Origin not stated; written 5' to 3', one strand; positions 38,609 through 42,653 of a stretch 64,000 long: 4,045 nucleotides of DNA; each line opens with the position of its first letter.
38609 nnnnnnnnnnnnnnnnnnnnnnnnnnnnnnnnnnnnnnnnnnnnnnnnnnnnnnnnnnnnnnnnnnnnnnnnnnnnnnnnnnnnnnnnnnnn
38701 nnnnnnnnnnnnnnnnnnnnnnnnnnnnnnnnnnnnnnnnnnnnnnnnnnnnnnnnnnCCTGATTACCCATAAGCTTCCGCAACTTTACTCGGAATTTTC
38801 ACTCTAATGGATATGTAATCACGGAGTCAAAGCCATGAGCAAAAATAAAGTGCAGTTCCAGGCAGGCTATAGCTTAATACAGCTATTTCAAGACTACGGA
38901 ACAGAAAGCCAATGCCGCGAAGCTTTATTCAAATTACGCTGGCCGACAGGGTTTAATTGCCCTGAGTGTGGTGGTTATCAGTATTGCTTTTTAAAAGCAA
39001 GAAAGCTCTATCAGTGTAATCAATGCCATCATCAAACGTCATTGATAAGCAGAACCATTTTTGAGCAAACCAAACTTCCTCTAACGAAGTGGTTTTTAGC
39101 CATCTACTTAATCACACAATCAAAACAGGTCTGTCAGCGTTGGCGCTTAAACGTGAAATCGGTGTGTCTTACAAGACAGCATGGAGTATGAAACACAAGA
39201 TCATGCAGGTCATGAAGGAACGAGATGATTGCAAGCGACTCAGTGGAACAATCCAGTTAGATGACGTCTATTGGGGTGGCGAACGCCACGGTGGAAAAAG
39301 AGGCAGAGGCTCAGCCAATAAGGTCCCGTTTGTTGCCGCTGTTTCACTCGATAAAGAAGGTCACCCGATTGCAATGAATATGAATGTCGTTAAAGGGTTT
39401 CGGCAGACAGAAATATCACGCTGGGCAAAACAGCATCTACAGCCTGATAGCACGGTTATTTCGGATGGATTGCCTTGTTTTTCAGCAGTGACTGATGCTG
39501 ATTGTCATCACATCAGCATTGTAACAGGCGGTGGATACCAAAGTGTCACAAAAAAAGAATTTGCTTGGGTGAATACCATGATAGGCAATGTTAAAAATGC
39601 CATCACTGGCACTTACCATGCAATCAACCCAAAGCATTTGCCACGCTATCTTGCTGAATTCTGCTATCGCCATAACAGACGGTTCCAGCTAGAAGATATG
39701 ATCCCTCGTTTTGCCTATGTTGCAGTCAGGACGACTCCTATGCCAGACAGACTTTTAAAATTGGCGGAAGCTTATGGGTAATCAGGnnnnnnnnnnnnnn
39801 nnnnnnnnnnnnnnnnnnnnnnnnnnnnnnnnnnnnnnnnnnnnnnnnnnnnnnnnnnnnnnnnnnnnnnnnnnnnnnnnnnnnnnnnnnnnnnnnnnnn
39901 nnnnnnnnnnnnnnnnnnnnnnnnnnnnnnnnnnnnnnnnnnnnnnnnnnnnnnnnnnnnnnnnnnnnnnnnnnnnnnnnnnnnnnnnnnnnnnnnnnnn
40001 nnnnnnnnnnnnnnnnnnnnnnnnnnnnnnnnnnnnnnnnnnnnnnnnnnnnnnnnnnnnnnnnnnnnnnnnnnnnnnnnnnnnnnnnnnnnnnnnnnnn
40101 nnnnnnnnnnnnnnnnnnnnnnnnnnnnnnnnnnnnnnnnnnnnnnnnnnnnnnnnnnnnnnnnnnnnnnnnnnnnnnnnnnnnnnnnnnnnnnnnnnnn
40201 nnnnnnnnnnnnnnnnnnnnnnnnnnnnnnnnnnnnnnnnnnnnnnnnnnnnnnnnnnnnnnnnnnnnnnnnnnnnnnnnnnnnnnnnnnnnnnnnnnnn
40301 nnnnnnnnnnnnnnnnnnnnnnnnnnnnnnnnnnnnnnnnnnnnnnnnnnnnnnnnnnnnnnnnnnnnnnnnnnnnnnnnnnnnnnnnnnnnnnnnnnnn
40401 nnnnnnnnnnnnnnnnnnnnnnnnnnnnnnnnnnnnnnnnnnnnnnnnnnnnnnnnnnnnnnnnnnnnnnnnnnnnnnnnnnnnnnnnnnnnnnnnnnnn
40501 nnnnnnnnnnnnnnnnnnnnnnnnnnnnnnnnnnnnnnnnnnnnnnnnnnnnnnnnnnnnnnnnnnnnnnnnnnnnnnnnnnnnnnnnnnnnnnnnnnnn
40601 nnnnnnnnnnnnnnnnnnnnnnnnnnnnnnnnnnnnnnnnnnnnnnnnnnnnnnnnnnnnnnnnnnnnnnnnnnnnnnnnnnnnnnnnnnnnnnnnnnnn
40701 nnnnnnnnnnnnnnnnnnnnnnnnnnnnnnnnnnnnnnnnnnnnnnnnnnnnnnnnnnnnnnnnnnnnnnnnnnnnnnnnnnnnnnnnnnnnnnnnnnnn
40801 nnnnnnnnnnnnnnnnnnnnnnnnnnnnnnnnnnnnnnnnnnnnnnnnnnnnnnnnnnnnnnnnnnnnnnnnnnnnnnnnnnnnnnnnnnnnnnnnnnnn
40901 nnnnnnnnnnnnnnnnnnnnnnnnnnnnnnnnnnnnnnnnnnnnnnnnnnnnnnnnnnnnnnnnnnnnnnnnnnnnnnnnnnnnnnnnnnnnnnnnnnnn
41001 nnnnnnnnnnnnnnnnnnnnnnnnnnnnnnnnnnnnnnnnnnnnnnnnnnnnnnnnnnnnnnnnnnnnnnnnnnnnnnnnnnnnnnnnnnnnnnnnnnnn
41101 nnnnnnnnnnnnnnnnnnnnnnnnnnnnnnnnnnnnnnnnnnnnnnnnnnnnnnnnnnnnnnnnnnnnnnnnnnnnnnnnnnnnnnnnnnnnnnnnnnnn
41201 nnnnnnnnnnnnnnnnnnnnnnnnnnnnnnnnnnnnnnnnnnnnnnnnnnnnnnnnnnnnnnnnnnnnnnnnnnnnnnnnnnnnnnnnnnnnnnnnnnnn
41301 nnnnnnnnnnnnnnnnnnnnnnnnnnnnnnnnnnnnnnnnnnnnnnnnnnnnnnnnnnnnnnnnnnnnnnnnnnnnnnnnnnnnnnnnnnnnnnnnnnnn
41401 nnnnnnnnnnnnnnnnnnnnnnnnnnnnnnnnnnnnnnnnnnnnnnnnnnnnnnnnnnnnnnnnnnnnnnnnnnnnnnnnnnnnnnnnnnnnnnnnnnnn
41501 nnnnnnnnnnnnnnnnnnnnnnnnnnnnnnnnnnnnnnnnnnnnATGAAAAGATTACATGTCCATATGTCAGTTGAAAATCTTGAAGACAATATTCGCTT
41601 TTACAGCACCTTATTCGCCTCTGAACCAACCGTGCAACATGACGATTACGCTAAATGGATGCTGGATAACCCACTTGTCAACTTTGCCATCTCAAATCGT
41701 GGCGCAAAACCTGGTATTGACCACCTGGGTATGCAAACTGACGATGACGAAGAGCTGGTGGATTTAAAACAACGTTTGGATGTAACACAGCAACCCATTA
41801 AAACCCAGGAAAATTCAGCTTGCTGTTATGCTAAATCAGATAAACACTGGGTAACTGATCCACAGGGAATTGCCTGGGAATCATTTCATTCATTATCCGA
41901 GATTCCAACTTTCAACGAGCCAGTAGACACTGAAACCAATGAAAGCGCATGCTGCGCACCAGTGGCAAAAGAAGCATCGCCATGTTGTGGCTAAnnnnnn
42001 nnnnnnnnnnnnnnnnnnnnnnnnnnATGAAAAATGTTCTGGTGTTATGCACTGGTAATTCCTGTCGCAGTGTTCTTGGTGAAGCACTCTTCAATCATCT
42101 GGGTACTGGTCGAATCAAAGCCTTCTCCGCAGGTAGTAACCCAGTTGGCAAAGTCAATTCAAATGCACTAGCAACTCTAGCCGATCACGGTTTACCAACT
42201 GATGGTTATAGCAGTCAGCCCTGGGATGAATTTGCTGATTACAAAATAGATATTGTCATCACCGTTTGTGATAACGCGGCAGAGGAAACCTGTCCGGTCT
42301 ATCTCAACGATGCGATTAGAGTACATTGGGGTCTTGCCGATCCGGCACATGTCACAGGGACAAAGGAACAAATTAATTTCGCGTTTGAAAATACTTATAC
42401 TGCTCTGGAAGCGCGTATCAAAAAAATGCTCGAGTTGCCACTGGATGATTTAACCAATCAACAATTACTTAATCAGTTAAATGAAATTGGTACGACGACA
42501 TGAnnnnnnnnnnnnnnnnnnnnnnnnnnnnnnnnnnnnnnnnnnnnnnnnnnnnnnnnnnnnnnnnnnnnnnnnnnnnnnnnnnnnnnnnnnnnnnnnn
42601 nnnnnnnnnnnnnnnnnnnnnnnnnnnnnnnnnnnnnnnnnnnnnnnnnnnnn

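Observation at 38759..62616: Two independent IS1595 insertions, each into a different multicopper-oxidase gene, both carrying the same A4 frameshift in the transposase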

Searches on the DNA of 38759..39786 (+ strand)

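Call 11: search_dna_similar(query=window:38759-39786:+, collection=plasmids, mode=distant, max_rows=30)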
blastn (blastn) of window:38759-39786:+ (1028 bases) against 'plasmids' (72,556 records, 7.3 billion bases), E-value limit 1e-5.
Records with a match: 30; places in all: 41; records where one place covers at least 80% of the query: 2.
Best place of each record, by identity: 60-80% 30.
By first word of the organism name: Aeromonas 14; Klebsiella 7; Enterobacter 2; Photobacterium 2; Marinobacter 1; Shewanella 1; Escherichia 1; Allochromatium 1; Pseudomonas 1.
By predicted mobility (MOB-suite, as given by PLSDB): conjugative 17; non-mobilizable 8; mobilizable 5.
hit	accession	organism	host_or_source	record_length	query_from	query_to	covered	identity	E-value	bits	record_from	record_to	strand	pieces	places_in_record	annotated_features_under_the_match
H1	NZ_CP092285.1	Marinobacter sp. M3C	-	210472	83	1028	92%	68.2%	3e-89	336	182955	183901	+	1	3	IS1595 family transposase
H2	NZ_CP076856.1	Shewanella decolorationis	sludge,sludge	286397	76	1028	93%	66.5%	4e-62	247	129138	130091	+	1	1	IS1595 family transposase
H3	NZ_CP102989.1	Klebsiella pneumoniae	Dog,Small Animal Hospital, ...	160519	249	907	64%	65.4%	9e-27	130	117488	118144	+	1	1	IS1595 family transposase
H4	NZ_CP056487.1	Klebsiella sp. RHBSTW-00464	culture,Wastewater effluent sample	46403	249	907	64%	65.4%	9e-27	130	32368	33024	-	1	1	IS1595 family transposase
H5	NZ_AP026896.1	Aeromonas caviae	Microbe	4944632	249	907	64%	65.3%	1e-25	125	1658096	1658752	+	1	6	none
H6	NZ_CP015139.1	Escherichia coli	Homo sapiens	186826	251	907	64%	65.4%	1e-24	122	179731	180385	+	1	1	IS1595-like element ISEc70 family transposase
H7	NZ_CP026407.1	Aeromonas sp. ASNIH2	-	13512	254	907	64%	64.3%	3e-20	108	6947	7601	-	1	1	IS1595-like element ISKpn3 family transposase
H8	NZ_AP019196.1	Aeromonas caviae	-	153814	254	907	64%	64.3%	3e-20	108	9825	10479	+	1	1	IS1595-like element ISKpn3 family transposase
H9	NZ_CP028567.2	Aeromonas hydrophila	Pure Culture,Sewage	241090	254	907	64%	64.3%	3e-20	108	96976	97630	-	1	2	IS1595-like element ISKpn3 family transposase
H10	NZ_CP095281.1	Aeromonas hydrophila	Homo sapiens,ascites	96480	254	907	64%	64.3%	3e-20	108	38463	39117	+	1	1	IS1595 family transposase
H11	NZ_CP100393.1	Aeromonas caviae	bile,bile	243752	254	907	64%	64.3%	3e-20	108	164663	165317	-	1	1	IS1595-like element ISKpn3 family transposase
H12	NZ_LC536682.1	Klebsiella pneumoniae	Homo sapiens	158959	254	907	64%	64.3%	3e-20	108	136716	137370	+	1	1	IS1595-like element ISKpn3 family transposase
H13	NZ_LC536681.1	Klebsiella pneumoniae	Homo sapiens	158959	254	907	64%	64.3%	3e-20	108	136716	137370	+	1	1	IS1595-like element ISKpn3 family transposase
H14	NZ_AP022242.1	Aeromonas caviae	-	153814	254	907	64%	64.3%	3e-20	108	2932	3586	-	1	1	IS1595-like element ISKpn3 family transposase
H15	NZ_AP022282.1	Aeromonas veronii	-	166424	254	907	64%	64.3%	3e-20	108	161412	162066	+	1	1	IS1595-like element ISKpn3 family transposase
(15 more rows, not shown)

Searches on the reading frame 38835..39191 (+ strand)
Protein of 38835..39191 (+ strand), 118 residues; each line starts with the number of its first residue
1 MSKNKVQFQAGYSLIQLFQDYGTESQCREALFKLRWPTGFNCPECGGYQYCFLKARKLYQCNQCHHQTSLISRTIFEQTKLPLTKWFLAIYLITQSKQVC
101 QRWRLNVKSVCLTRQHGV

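Call 13: find_encoding_contigs(protein=window:38835-39191:+, flank=3000, max_places=10)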
Protein window:38835-39191:+ (118 aa): no gene with exactly this product is on record in the collection.
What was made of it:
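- Tried and rejected: Looking up ORF A. A look-up by window coordinates found no gene record (call 13).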

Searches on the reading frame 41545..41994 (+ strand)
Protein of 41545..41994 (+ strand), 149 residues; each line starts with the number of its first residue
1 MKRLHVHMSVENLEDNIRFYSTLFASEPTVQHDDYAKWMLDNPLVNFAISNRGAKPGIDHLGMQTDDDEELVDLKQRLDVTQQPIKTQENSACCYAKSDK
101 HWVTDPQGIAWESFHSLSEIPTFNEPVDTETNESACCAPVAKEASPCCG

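Call 39: search_protein_families(library=ncbifam, proteins=[window:41545-41994:+])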
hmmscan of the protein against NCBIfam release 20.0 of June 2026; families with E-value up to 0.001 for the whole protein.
window:41545-41994:+ (149 aa): 1 family
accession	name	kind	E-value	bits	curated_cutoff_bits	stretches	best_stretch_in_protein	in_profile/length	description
NF041414.1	ArsI_CadI_VOC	equivalog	2.2e-38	131.1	116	1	3-148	1-147/147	ArsI/CadI family heavy metal resistance metalloenzyme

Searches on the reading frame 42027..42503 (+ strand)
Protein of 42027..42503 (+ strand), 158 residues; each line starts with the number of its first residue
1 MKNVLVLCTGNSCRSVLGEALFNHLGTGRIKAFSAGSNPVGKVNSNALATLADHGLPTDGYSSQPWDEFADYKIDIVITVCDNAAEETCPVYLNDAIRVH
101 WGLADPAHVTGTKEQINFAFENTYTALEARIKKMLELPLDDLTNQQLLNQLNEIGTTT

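Call 39: search_protein_families(library=ncbifam, proteins=[window:42027-42503:+])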
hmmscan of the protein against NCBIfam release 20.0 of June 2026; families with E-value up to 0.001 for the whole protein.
window:42027-42503:+ (158 aa): 5 families
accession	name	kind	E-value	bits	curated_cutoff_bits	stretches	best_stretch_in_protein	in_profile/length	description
TIGR02691.1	arsC_pI258_fam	equivalog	2e-21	76.6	174.3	1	5-134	2-129/129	arsenate reductase (thioredoxin)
NF010053.0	PRK13530.1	subfamily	6.4e-17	62.1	215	1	2-133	4-127/133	arsenate reductase (thioredoxin)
TIGR02689.1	ars_reduc_gluta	equivalog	5.5e-12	46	157.6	1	2-107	1-104/126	arsenate reductase, glutathione/glutaredoxin type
NF008486.0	PRK11391.1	equivalog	6.4e-06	26.7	247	1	2-65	7-71/148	phosphotyrosine-protein phosphatase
NF007520.0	PRK10126.1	equivalog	0.0002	21.8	243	1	2-93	3-95/147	low molecular weight protein-tyrosine-phosphatase Wzb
